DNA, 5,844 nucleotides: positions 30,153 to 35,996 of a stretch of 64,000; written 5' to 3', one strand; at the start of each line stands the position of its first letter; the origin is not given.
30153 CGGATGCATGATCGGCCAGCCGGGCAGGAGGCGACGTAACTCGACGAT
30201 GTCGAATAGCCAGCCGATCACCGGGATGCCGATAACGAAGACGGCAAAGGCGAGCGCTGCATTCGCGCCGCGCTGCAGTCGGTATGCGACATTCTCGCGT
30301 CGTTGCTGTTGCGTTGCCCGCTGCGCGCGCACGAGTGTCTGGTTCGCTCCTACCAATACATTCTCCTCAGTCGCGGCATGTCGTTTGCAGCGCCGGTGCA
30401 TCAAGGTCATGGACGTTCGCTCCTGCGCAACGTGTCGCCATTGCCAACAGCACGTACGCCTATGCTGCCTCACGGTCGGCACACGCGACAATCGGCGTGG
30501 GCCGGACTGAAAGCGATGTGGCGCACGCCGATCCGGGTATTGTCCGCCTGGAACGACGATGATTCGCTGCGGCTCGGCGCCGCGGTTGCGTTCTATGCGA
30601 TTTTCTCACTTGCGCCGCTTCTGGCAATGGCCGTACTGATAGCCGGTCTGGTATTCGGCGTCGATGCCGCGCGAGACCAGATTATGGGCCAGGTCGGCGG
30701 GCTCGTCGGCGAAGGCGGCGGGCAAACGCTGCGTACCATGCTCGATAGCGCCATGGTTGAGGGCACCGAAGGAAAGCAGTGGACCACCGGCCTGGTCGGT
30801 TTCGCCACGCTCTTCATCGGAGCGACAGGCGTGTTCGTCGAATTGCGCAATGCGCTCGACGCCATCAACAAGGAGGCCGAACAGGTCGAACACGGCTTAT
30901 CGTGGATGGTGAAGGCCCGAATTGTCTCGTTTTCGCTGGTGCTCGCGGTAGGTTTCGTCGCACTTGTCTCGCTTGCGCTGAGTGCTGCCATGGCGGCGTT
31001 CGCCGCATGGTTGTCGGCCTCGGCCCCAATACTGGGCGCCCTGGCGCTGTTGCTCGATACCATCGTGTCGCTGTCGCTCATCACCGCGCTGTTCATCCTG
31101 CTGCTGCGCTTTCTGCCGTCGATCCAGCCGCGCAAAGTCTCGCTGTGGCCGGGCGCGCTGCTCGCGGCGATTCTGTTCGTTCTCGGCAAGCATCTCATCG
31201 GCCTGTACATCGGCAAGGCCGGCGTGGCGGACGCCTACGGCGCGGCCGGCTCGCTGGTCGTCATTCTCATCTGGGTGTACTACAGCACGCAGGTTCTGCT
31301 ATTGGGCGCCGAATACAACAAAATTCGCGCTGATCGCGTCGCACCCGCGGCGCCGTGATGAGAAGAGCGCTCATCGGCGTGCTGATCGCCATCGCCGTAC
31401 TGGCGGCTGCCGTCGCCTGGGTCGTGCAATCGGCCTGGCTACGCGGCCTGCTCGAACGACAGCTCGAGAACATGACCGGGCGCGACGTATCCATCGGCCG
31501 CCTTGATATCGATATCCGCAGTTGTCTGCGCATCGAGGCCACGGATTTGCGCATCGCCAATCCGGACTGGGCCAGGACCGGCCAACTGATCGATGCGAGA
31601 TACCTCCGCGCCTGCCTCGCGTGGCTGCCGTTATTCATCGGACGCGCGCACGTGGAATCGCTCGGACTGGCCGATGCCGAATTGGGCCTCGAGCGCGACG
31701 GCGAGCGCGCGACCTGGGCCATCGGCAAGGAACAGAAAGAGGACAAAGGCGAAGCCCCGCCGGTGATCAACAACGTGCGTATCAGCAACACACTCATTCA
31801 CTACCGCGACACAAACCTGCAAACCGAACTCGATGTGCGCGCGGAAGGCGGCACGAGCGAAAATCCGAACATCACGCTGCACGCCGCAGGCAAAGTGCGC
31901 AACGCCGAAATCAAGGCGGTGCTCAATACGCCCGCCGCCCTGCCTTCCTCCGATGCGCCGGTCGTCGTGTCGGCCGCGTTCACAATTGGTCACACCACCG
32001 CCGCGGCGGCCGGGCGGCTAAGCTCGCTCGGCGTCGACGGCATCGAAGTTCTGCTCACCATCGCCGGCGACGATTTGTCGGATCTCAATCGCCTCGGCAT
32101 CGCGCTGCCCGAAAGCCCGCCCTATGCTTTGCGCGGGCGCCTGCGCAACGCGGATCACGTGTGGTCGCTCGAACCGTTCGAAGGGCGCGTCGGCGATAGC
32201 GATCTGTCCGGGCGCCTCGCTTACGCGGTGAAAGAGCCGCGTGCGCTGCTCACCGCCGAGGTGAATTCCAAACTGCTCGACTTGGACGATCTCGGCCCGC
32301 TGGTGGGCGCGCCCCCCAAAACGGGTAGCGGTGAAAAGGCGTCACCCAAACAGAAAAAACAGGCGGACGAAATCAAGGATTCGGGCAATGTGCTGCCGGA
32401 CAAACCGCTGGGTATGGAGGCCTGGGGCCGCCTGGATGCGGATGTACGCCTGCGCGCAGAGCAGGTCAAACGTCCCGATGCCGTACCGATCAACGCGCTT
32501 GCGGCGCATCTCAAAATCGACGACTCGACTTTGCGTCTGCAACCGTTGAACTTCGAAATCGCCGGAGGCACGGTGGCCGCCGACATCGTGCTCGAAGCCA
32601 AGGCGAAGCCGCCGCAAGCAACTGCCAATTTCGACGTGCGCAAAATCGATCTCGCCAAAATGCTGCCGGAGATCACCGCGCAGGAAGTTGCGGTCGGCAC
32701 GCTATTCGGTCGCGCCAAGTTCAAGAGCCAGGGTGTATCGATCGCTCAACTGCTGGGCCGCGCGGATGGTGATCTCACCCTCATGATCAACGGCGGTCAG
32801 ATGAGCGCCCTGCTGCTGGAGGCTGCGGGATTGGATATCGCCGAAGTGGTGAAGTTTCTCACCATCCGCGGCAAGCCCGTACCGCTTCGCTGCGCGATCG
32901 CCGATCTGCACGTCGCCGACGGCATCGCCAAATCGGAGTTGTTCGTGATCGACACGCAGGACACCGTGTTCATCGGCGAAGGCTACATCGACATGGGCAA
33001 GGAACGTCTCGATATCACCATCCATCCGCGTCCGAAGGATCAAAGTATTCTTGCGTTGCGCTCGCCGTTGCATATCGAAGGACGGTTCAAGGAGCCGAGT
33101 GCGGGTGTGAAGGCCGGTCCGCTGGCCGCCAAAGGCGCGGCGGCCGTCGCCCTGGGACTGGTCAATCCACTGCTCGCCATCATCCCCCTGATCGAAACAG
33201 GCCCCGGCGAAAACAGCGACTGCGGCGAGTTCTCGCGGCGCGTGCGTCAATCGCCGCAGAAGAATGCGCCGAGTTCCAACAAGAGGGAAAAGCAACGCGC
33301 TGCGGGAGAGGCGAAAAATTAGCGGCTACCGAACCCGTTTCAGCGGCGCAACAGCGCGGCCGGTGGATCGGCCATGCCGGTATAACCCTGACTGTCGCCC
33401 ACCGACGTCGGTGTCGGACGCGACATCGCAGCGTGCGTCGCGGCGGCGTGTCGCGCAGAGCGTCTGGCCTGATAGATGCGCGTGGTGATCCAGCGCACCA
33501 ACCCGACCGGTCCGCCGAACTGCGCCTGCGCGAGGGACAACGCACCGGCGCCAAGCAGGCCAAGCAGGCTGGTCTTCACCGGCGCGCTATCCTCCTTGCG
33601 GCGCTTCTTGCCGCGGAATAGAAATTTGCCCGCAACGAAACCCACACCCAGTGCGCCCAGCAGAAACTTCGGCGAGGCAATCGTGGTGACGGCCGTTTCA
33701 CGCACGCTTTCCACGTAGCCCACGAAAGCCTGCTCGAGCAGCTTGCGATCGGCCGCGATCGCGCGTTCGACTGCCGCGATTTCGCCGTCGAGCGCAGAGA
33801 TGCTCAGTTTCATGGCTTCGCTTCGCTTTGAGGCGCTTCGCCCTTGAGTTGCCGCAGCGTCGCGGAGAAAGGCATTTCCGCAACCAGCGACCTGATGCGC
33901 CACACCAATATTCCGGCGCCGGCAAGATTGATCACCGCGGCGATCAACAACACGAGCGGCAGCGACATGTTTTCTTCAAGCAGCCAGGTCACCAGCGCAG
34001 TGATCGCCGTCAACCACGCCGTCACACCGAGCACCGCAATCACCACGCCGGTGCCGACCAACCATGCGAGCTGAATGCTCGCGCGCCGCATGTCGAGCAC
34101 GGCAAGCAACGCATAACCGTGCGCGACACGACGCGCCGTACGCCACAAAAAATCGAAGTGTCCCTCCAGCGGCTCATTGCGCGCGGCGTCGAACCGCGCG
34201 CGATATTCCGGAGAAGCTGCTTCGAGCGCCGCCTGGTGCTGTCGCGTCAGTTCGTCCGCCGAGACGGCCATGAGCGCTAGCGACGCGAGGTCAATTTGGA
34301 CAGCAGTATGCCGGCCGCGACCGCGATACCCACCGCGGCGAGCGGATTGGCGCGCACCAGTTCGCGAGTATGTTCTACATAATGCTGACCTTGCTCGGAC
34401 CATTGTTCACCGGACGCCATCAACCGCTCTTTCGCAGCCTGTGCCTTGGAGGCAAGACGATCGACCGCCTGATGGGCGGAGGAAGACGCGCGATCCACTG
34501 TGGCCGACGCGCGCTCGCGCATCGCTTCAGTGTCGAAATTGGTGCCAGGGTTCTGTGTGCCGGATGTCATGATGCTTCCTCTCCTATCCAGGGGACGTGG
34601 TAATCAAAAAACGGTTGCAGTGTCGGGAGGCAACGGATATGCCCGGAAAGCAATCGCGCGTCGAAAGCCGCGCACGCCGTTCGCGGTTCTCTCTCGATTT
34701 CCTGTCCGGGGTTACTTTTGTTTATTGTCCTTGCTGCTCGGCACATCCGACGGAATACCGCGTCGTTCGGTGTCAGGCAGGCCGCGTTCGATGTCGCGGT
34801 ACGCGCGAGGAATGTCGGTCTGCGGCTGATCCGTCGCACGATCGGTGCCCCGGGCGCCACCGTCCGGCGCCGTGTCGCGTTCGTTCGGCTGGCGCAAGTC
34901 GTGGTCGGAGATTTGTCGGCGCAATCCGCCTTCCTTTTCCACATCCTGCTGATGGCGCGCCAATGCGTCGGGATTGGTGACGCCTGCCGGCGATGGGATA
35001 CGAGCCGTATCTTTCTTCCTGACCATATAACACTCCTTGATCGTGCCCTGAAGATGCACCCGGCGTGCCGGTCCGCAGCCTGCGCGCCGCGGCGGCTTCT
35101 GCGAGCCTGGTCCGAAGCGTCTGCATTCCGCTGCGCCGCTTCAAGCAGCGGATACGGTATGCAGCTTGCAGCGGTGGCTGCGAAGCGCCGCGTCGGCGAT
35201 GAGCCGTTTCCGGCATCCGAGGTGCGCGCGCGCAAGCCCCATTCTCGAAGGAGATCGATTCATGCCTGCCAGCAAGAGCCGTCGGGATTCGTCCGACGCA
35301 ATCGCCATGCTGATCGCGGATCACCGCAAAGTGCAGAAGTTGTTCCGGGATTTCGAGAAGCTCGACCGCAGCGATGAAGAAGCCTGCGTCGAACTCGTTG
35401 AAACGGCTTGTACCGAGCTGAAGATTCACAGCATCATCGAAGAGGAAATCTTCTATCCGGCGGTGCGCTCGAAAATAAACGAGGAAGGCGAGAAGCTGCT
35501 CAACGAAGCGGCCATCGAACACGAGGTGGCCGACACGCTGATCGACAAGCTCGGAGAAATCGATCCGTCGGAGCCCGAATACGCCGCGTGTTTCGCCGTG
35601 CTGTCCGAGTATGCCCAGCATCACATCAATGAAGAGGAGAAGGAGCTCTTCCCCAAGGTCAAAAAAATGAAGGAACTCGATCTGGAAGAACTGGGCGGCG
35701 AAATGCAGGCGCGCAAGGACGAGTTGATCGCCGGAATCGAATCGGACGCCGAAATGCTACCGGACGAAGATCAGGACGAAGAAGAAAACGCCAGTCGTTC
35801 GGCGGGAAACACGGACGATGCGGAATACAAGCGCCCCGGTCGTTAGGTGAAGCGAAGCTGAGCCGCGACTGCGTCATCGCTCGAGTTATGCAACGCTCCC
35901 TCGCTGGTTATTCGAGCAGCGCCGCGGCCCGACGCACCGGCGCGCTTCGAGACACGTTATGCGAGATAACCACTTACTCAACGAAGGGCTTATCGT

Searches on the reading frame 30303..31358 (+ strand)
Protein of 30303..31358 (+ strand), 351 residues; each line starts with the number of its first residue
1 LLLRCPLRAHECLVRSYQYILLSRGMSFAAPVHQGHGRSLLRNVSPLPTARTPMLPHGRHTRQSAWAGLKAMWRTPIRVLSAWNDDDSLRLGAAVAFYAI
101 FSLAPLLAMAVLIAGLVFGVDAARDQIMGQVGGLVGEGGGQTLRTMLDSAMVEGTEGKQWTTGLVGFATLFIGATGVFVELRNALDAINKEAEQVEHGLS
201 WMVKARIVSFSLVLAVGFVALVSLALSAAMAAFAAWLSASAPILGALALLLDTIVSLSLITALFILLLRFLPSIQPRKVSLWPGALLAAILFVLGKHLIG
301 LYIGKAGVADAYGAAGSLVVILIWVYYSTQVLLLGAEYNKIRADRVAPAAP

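Call 26: search_protein_families(library=pfam, proteins=[window:30303-31358:+], max_evalue=0.00001)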
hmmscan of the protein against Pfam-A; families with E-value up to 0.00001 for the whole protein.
window:30303-31358:+ (351 aa): 1 family
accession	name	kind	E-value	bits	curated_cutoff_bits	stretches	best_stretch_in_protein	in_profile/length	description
PF03631.20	Virul_fac_BrkB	-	1.5e-44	153.1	33.7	1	85-342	2-255/259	Virulence factor BrkB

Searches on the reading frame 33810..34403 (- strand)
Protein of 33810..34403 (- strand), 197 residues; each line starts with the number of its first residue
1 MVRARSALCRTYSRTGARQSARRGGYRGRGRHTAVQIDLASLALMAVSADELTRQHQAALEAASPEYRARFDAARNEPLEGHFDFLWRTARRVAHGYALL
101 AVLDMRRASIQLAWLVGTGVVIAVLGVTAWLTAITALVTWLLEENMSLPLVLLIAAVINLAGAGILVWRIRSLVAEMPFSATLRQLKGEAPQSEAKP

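Call 6: search_protein_families(library=pfam, proteins=[window:33810-34403:-])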
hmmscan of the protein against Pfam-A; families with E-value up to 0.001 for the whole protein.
window:33810-34403:- (197 aa): 1 family
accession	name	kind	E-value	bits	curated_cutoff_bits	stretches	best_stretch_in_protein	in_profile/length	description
PF07332.16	Phage_holin_3_6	-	7.8e-06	26.4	28.4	1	91-187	12-109/116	Putative Actinobacterial Holin-X, holin superfamily III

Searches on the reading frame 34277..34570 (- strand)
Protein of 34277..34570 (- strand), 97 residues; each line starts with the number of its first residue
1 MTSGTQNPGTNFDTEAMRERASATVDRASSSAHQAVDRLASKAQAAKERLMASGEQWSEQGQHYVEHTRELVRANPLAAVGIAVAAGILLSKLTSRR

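Call 26: search_protein_families(library=pfam, proteins=[window:34277-34570:-], max_evalue=0.00001)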
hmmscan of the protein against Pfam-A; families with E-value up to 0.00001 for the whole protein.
window:34277-34570:- (97 aa): 1 family
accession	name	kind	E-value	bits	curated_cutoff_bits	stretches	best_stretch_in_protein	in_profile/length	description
PF19029.5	DUF883_C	-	1.4e-07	31.5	27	1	68-97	1-30/30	DUF883 C-terminal glycine zipper region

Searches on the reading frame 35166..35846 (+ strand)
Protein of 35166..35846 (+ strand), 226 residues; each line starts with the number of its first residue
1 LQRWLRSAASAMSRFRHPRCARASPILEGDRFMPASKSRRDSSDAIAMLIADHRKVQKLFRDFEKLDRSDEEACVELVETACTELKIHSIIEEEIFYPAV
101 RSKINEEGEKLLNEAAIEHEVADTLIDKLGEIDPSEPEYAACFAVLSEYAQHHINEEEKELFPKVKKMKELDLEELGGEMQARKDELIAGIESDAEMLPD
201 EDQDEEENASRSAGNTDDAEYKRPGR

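Call 26: search_protein_families(library=pfam, proteins=[window:35166-35846:+], max_evalue=0.00001)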
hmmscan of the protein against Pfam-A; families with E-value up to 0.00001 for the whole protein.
window:35166-35846:+ (226 aa): 1 family
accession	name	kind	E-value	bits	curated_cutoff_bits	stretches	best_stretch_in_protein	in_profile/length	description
PF01814.28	Hemerythrin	-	8.9e-14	52.5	25.3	1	45-165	2-127/127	Hemerythrin HHE cation binding domain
